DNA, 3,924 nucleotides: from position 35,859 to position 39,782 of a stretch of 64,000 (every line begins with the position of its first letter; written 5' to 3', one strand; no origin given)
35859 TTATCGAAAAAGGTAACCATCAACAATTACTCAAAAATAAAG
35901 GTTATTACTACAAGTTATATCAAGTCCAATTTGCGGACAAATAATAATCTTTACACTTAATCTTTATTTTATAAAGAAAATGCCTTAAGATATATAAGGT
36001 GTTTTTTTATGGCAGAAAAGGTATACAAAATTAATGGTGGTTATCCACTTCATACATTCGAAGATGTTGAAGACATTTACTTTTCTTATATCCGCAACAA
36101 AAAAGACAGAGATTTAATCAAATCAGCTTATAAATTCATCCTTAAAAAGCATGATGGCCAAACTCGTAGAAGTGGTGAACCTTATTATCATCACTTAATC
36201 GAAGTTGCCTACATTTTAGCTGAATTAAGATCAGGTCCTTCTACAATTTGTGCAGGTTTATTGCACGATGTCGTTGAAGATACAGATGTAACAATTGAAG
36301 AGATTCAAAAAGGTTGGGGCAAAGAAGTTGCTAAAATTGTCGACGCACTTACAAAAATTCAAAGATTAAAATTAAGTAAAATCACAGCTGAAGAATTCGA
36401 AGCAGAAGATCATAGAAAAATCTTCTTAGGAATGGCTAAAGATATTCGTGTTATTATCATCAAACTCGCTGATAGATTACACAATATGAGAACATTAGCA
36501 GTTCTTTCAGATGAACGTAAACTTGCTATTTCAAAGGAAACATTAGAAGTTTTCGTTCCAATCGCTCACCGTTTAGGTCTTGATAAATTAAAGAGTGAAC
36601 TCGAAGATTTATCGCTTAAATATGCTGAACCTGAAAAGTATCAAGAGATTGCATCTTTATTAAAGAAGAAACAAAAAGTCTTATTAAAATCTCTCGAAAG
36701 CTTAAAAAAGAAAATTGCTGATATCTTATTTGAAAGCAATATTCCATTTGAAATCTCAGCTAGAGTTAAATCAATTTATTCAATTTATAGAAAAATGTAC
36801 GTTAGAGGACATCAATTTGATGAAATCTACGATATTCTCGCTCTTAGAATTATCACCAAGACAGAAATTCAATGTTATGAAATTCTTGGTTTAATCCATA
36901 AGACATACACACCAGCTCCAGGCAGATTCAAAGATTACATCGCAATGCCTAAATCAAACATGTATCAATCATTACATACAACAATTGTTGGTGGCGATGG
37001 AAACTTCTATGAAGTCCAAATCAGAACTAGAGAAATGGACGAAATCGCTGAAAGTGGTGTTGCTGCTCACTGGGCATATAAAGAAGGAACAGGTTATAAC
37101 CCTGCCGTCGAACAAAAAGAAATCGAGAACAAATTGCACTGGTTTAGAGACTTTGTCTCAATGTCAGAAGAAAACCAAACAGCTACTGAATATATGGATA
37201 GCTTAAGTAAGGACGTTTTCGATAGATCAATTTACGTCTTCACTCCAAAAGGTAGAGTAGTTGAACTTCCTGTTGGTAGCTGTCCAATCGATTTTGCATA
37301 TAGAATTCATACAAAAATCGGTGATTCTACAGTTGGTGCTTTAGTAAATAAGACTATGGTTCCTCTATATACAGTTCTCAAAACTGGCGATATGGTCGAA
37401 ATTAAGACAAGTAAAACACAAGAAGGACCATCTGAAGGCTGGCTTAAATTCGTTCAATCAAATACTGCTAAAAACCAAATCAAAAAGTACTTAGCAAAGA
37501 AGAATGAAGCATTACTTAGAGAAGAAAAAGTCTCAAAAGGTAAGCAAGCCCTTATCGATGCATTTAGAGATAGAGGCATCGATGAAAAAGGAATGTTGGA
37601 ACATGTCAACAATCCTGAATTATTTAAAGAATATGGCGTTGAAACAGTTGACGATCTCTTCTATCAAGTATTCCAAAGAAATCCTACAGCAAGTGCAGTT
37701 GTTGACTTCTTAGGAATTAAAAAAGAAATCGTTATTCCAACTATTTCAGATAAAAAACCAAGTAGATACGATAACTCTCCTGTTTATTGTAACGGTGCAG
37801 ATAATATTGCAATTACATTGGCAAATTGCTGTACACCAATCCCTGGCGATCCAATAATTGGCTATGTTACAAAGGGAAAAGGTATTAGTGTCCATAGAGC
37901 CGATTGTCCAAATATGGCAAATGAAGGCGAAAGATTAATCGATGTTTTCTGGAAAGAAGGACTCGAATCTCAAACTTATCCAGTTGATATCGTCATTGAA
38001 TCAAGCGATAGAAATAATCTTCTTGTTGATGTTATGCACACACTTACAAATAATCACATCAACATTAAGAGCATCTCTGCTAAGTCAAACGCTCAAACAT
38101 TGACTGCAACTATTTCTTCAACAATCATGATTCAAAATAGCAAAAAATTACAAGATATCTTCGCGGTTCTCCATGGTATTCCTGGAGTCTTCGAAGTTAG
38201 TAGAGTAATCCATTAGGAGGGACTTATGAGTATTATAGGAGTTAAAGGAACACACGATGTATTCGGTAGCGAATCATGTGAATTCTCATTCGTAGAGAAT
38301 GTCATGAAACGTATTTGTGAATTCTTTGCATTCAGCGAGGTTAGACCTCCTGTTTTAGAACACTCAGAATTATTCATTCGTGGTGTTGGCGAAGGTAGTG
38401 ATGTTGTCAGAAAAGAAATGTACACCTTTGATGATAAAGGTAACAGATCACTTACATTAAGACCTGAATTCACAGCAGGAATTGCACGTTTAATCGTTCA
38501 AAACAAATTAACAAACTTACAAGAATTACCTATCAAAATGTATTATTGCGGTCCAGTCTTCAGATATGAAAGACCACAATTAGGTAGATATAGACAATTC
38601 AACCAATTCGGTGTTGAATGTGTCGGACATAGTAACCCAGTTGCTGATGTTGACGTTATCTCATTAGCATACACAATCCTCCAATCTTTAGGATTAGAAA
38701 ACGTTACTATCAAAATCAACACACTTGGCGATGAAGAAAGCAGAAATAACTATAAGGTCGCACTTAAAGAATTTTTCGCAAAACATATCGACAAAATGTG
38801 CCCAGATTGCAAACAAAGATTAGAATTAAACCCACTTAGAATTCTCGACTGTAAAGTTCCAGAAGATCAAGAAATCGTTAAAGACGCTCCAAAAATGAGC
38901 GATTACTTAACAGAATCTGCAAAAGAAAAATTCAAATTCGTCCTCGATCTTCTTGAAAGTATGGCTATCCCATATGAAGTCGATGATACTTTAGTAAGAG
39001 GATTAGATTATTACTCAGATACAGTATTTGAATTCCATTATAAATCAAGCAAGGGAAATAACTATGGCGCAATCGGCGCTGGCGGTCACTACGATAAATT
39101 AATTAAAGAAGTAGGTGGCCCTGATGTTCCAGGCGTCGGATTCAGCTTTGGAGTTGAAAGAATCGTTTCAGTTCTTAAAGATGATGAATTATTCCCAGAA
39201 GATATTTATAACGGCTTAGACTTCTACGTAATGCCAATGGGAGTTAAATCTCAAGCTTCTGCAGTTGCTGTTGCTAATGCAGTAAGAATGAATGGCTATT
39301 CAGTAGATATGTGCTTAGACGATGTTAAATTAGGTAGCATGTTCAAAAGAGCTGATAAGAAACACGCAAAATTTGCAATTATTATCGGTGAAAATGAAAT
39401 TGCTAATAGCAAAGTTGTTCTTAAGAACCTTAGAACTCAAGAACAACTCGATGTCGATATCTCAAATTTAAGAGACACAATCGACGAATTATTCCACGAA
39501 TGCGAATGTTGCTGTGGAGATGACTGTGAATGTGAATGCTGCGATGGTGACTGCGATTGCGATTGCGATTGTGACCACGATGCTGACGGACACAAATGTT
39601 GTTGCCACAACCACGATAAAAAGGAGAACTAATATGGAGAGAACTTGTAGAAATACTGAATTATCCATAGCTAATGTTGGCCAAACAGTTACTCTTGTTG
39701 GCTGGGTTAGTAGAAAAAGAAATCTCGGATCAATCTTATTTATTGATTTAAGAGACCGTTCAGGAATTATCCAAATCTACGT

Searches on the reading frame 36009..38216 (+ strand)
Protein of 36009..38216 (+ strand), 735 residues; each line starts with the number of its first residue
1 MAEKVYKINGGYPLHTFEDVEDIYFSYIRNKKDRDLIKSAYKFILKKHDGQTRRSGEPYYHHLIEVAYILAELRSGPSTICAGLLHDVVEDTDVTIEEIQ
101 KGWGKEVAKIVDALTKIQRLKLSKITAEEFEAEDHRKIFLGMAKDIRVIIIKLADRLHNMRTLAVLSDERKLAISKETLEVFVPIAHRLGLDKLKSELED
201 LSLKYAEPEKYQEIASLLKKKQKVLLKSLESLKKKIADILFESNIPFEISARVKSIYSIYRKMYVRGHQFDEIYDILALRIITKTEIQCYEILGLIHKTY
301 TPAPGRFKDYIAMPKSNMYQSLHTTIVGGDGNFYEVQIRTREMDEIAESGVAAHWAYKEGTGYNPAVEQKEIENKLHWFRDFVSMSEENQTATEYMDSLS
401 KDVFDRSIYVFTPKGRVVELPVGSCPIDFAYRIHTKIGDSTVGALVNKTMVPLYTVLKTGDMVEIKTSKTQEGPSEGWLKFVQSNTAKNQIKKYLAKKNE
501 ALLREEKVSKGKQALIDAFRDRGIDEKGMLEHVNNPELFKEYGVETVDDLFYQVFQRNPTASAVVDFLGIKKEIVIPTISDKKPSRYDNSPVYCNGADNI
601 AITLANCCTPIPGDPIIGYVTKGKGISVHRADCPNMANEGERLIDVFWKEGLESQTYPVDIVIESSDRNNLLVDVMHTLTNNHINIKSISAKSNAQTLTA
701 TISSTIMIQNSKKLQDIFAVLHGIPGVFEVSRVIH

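Call 94: search_protein_families(library=pfam, proteins=[window:36009-38216:+], max_evalue=0.00001)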
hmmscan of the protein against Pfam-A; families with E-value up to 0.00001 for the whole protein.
window:36009-38216:+ (735 aa): 5 families
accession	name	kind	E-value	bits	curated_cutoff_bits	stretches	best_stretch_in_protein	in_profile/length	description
PF13328.12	HD_4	-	5.6e-44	150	27.2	1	40-191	1-155/156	HD domain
PF04607.23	RelA_SpoT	-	5.5e-42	143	27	1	252-360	2-111/113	Region found in RelA / SpoT proteins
PF02824.27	TGS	-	1.5e-21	76.7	22.2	1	408-467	1-60/60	TGS domain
PF13291.12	ACT_4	-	5.3e-17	62.7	27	1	654-732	2-80/80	ACT domain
PF01966.28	HD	-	2.9e-12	47.3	22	1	59-160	1-116/116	HD domain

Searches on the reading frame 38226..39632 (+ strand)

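Call 94: search_protein_families(library=pfam, proteins=[window:38226-39632:+], max_evalue=0.00001)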
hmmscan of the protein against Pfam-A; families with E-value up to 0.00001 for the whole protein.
window:38226-39632:+ (468 aa): 3 families
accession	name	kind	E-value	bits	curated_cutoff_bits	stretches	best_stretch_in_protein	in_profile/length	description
PF13393.11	tRNA-synt_His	-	4.8e-44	151.3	25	1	10-313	3-308/308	Histidyl-tRNA synthetase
PF00587.30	tRNA-synt_2b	-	2.1e-18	67.5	29.3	1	66-285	1-136/179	tRNA synthetase class II core domain (G, H, P, S and T)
PF03129.25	HGTP_anticodon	-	1.2e-14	54.6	21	1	333-421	2-93/94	Anticodon binding domain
